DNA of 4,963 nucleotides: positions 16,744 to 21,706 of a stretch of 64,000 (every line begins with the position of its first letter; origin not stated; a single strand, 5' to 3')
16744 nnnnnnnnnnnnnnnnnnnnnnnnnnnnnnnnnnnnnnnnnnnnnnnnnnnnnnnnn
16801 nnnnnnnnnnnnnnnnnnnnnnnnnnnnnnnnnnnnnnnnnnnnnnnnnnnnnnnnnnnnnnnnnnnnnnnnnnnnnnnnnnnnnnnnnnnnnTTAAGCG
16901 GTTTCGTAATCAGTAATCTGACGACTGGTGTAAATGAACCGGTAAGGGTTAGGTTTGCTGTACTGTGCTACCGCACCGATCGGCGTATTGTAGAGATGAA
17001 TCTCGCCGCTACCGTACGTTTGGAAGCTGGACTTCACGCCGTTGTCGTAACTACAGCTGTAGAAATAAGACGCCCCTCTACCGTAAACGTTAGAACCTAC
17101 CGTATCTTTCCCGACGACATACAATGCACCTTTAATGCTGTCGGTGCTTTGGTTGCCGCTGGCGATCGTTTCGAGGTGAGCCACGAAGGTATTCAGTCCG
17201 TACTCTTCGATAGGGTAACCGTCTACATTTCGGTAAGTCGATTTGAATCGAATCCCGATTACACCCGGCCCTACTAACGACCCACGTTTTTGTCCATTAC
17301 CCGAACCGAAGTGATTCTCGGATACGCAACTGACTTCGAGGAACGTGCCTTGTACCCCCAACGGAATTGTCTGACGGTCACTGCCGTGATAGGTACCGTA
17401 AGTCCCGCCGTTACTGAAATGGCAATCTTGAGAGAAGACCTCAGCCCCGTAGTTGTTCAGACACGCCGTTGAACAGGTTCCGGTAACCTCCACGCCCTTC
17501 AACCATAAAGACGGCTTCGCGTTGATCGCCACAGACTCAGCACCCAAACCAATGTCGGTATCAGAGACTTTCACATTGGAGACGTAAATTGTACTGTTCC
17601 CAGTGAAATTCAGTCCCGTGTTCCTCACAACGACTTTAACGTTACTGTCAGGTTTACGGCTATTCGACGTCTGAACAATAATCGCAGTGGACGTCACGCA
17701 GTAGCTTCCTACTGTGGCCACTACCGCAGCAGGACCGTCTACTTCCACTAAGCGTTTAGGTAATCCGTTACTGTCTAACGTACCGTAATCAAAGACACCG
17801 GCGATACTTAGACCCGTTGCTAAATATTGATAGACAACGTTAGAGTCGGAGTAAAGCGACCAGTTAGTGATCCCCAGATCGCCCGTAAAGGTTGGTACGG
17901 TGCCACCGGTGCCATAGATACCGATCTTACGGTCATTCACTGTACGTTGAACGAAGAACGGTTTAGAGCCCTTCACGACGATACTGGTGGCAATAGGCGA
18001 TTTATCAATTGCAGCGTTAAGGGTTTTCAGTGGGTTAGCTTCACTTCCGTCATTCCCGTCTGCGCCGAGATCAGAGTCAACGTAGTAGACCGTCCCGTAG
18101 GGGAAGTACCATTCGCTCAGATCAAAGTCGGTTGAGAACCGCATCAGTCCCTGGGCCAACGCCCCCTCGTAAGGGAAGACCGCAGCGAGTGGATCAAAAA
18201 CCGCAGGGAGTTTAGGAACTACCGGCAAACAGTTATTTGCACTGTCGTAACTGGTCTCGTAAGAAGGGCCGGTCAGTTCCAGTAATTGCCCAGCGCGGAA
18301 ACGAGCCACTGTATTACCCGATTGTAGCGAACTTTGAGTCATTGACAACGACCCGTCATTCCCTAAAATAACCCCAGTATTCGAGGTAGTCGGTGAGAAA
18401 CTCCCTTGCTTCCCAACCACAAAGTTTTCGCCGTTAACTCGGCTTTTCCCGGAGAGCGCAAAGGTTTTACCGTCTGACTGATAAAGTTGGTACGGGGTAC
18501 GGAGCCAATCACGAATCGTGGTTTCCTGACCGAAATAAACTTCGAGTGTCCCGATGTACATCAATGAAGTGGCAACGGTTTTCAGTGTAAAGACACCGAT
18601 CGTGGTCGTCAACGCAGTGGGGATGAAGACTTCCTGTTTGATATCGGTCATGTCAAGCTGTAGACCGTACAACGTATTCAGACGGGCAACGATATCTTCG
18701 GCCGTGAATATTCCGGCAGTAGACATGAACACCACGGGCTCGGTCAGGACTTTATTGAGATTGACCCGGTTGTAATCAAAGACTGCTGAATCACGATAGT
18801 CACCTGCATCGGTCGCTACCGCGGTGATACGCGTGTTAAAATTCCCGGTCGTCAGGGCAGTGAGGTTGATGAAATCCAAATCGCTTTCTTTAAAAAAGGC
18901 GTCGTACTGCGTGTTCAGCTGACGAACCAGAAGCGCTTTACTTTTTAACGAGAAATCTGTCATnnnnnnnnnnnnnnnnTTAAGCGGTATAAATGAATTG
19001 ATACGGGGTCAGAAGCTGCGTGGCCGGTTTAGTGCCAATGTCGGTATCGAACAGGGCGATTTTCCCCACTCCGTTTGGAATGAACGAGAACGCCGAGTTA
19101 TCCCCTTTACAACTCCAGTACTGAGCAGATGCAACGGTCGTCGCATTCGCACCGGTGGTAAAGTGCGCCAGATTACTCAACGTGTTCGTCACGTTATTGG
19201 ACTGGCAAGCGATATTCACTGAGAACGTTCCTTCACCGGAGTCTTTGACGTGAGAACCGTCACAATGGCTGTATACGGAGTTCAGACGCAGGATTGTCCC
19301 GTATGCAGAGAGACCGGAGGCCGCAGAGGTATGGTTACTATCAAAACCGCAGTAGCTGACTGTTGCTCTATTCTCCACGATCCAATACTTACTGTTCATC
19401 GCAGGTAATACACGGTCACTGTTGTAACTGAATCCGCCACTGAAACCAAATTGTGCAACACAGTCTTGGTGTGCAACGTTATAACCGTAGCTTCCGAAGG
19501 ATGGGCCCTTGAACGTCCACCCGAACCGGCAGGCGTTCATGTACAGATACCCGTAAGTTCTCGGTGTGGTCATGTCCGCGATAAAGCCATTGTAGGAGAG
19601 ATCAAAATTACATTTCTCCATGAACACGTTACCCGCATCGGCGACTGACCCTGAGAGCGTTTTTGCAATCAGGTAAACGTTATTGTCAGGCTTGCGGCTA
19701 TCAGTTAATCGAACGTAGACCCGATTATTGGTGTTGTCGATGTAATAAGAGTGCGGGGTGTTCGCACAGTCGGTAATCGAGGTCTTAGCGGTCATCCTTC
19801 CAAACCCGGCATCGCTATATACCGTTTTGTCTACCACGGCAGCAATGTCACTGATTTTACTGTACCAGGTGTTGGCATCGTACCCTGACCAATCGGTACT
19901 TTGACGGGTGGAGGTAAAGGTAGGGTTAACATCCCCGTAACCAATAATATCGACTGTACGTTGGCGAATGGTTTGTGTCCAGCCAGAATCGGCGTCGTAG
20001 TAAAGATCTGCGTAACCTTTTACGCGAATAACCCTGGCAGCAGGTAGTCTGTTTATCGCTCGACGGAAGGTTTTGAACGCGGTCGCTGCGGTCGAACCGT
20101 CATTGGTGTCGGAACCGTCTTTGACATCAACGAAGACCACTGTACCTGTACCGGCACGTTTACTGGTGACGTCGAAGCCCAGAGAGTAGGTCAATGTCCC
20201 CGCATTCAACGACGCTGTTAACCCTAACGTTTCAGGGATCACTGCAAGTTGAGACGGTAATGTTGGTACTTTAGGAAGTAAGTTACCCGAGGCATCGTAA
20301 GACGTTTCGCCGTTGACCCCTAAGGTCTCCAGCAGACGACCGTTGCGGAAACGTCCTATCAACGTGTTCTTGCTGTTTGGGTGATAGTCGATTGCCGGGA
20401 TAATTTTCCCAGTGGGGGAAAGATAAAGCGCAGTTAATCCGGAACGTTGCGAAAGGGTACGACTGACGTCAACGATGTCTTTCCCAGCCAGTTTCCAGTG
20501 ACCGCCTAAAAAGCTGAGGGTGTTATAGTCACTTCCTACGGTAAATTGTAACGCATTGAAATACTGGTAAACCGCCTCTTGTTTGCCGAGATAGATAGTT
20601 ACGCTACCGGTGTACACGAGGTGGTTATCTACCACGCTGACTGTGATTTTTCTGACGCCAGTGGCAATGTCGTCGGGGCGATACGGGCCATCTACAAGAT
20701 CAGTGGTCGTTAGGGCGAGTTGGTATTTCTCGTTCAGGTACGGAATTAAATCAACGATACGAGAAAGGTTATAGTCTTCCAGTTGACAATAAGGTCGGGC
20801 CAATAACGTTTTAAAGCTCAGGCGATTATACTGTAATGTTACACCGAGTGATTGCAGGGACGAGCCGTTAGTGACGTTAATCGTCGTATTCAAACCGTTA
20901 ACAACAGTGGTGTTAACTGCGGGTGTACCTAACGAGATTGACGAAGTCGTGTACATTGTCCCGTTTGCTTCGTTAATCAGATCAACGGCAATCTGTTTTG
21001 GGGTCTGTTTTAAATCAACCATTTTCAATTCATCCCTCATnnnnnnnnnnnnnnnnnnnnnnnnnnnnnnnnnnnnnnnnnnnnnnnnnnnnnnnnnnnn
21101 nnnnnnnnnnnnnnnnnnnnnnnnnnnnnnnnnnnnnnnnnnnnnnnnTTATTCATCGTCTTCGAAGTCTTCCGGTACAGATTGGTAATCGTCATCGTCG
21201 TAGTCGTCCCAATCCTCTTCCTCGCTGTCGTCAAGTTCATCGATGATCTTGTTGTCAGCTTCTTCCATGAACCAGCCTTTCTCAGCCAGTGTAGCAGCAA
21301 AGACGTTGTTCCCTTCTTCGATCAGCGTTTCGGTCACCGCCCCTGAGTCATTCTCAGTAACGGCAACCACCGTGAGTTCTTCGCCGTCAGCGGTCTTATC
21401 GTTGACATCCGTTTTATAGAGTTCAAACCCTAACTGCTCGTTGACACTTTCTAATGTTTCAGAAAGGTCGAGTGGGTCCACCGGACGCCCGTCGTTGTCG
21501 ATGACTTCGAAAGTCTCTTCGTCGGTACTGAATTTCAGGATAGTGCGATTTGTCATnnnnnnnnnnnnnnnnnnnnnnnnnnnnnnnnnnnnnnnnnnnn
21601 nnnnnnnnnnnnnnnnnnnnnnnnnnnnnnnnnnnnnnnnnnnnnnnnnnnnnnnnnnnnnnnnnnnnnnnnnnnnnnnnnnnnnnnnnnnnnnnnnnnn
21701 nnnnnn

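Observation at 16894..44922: Eleven-gene receptor-binding-protein arsenal (28 kb) with separately terminated cassettes and a two-gene inversion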

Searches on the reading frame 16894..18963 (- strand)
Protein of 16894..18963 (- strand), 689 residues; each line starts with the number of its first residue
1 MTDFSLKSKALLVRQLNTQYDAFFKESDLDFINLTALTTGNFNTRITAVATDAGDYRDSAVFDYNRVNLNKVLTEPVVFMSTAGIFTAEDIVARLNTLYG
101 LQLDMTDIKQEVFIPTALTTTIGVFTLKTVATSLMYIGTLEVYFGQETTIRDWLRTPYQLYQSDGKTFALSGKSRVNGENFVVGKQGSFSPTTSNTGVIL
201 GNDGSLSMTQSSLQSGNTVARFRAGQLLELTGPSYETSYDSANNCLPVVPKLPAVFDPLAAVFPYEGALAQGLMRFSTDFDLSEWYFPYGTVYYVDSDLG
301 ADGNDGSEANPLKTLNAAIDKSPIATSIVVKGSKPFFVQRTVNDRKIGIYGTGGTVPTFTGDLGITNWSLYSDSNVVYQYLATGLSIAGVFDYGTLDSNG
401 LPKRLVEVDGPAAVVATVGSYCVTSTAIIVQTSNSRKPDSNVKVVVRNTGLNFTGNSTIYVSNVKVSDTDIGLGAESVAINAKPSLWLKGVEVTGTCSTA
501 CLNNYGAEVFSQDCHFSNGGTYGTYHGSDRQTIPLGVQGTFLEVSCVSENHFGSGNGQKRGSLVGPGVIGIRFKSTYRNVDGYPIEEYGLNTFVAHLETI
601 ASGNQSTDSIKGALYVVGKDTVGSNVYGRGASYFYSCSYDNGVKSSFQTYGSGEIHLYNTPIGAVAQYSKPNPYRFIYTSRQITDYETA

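Call 7: search_protein_families(library=pfam, proteins=[window:16894-18963:-], max_evalue=0.01)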
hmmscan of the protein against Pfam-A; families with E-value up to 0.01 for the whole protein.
window:16894-18963:- (689 aa): 1 family
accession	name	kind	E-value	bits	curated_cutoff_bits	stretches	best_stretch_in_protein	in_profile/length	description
PF25613.1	DUF7941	-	1.3e-18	67.9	27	1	1-146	1-153/276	Family of unknown function (DUF7941)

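Call 10: search_protein_families(library=phrogs, proteins=[window:16894-18963:-], max_evalue=0.001)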
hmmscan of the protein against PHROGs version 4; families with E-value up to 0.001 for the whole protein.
window:16894-18963:- (689 aa): 4 families
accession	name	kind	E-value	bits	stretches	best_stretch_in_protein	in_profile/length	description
phrog_30606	-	unknown function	2.6e-112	377.4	1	1-682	1-697/701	-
phrog_2935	-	head and packaging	3e-23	83.2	1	2-170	5-177/180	virion structural protein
phrog_1037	-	head and packaging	1.3e-18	68.4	1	1-147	3-151/290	virion structural protein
phrog_3589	-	head and packaging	1.2e-07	32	1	42-146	46-150/512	virion structural protein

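Call 30: search_solved_structures(query=window:16894-18963:-, max_evalue=1)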
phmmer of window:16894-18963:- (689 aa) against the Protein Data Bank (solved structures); distinct sequences matched with E-value up to 1: 9.
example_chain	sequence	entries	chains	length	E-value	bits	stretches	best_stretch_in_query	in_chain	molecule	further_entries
2kqr_A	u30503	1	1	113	0.047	15.3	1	293-346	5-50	Asparaginyl-tRNA synthetase, cytoplasmic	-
2iy0_C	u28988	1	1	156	0.21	13.1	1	43-128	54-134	RAN GTPASE-ACTIVATING PROTEIN 1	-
2grn_B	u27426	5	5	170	0.27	12.7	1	43-128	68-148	Ran GTPase-activating protein 1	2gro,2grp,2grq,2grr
2io2_C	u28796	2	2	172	0.27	12.7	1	43-128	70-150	Ran GTPase-activating protein 1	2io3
5d2m_C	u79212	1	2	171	0.27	12.7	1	43-128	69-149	Ran GTPase-activating protein 1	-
3uin_C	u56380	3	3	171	0.27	12.7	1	43-128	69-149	Ran GTPase-activating protein 1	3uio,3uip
1z5s_C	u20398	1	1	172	0.28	12.7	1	43-128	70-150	Ran GTPase-activating protein 1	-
2j7q_C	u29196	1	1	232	0.32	12.5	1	47-146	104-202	MCMV TEGUMENT PROTEIN M48 ENCODED UBIQUITIN- SPECIFIC PROTEASE, M48USP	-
6kqs_A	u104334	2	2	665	0.43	12.1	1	290-354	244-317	lacto-N-biosidase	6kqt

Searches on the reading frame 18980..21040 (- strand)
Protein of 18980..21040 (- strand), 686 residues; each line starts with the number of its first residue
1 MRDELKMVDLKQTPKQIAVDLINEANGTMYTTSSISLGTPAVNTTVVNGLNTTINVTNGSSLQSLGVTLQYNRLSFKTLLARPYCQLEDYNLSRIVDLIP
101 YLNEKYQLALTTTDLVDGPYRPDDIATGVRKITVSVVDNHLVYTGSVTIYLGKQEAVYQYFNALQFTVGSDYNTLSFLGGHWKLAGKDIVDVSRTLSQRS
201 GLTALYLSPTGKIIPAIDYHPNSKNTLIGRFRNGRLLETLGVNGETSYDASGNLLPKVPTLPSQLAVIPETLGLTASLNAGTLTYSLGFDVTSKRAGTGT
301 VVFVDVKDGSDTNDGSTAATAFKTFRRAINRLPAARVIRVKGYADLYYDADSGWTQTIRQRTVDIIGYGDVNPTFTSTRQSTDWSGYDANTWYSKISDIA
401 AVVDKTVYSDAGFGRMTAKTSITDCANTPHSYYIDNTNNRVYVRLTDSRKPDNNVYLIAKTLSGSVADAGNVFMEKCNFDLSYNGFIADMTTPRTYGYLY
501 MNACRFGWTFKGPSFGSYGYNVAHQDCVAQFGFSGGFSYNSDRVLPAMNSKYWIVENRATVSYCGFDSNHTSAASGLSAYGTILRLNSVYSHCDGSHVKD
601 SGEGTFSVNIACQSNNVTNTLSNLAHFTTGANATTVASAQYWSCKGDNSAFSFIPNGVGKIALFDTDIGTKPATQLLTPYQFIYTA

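Call 7: search_protein_families(library=pfam, proteins=[window:18980-21040:-], max_evalue=0.01)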
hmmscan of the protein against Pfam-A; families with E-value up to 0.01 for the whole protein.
window:18980-21040:- (686 aa): 2 families
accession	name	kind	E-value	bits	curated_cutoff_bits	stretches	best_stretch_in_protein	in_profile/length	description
PF25613.1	DUF7941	-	2.2e-18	67.2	27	1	7-155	1-155/276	Family of unknown function (DUF7941)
PF01336.31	tRNA_anti-codon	-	0.00029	21.1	27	1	291-348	7-61/75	OB-fold nucleic acid binding domain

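Call 10: search_protein_families(library=phrogs, proteins=[window:18980-21040:-], max_evalue=0.001)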
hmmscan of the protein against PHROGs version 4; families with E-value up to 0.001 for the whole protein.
window:18980-21040:- (686 aa): 6 families
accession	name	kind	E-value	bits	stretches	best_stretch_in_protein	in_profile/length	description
phrog_30606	-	unknown function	2.5e-159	532.8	1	7-685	1-694/701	-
phrog_1037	-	head and packaging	1.8e-19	71.2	1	7-156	3-153/290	virion structural protein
phrog_2935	-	head and packaging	2.9e-19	70.2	1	7-154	5-154/180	virion structural protein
phrog_16653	-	other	2.3e-16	60.5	1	275-619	51-414/482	hydrolase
phrog_32409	-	tail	3.1e-14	53.3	1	281-616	492-825/884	tail fiber protein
phrog_3589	-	head and packaging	1.5e-06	28.4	1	37-150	35-147/512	virion structural protein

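Call 48: find_homologous_proteins(query=window:18980-21040:-, max_evalue=0.00001)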
Query window:18980-21040:- (686 aa): 8 proteins with E <= 0.00001 among 8000 candidates.
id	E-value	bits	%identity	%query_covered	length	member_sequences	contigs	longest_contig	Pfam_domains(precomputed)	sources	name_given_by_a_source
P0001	0.0e+0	1540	100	99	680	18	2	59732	PF25613.2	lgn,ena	-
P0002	0.0e+0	1216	76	99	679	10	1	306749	PF25613.2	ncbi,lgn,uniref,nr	ncbi:hypothetical protein [Klebsiella pneumoniae]|uniref:DUF7941 domain-family protein n=1 Tax=Klebs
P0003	0.0e+0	1120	71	99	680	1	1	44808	PF25613.2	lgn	-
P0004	0.0e+0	1015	65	99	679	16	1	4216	PF25613.2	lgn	-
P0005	2.9e-275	933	59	99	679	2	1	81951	PF25613.2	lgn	-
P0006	1.3e-222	759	52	99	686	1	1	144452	PF25613.2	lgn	-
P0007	2.8e-184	632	46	99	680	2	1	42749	PF25613.2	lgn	-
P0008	4.4e-154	533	40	99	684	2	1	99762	PF25613.2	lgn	-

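Call 62: predict_structure(alignment_id=A1)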
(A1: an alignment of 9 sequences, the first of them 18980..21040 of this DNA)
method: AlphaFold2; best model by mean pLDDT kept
length: 686 residues; sequences in the alignment: 9
mean_pLDDT: 71.9   pTM: 0.56
mean pLDDT of the five models: 71.9, 69.2, 60.1, 57.2, 57.1
residues with pLDDT >= 90: 85; 70-90: 368; 50-70: 123; < 50: 110
segments of 3 or more residues with pLDDT < 50: 1-6, 61-64, 241-247, 250-257, 488-495, 544-549, 617-686
pLDDT, mean of each block of 10 residues (from residue 1): 51 88 86 83 73 77 61 82 66 76 84 77 73 86 87 77 66 72 77 76 81 82 74 62 44 49 74 70 71 81 85 70 83 76 82 76 89 85 91 89 80 80 93 91 93 86 73 90 57 62 85 80 93 84 52 89 73 75 84 72 66 56 27 28 27 27 30 26 29
secondary structure, 60 per line:
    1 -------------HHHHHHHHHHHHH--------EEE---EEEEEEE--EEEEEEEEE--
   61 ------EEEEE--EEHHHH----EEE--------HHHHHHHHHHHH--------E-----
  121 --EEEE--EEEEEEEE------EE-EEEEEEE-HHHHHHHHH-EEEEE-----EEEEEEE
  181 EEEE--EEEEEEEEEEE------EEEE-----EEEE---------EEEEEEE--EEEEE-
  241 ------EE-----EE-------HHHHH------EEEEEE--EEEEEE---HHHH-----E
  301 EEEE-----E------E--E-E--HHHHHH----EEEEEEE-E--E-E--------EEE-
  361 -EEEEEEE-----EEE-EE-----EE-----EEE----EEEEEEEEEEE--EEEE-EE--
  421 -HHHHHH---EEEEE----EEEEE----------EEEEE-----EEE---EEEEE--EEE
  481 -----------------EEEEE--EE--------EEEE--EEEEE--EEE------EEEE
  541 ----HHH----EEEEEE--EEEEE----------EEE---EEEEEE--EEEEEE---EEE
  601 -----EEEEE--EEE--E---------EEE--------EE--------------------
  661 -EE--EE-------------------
elements in order (helices of 4 or more, strands of 3 or more residues): H14-26 E35-37 E41-47 E50-58 E67-71 H76-79 E84-86 H95-106 E123-126 E129-136 E146-152 H154-162 E164-168 E174-184 E187-197 E204-207 E213-216 E226-232 E235-239 H263-267 E274-279 E282-287 H291-294 E300-304 H325-330 E335-341 E357-359 E362-368 E374-376 E392-394 E399-409 E412-415 H422-427 E431-435 E440-444 E455-459 E465-467 E471-475 E478-480 E498-502 E515-518 E521-525 E528-530 E537-540 E552-557 E560-564 E575-577 E581-586 E589-594 E598-600 E606-610 E613-615 E628-630

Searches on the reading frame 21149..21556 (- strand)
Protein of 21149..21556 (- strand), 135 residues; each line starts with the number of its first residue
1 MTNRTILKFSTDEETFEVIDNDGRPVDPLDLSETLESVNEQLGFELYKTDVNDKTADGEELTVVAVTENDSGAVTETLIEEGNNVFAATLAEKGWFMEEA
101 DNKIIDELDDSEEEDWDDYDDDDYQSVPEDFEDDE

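Call 76: search_protein_families(library=phrogs, proteins=[window:21149-21556:-], max_evalue=0.01)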
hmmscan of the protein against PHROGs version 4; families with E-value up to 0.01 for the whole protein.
window:21149-21556:- (135 aa): 0 families
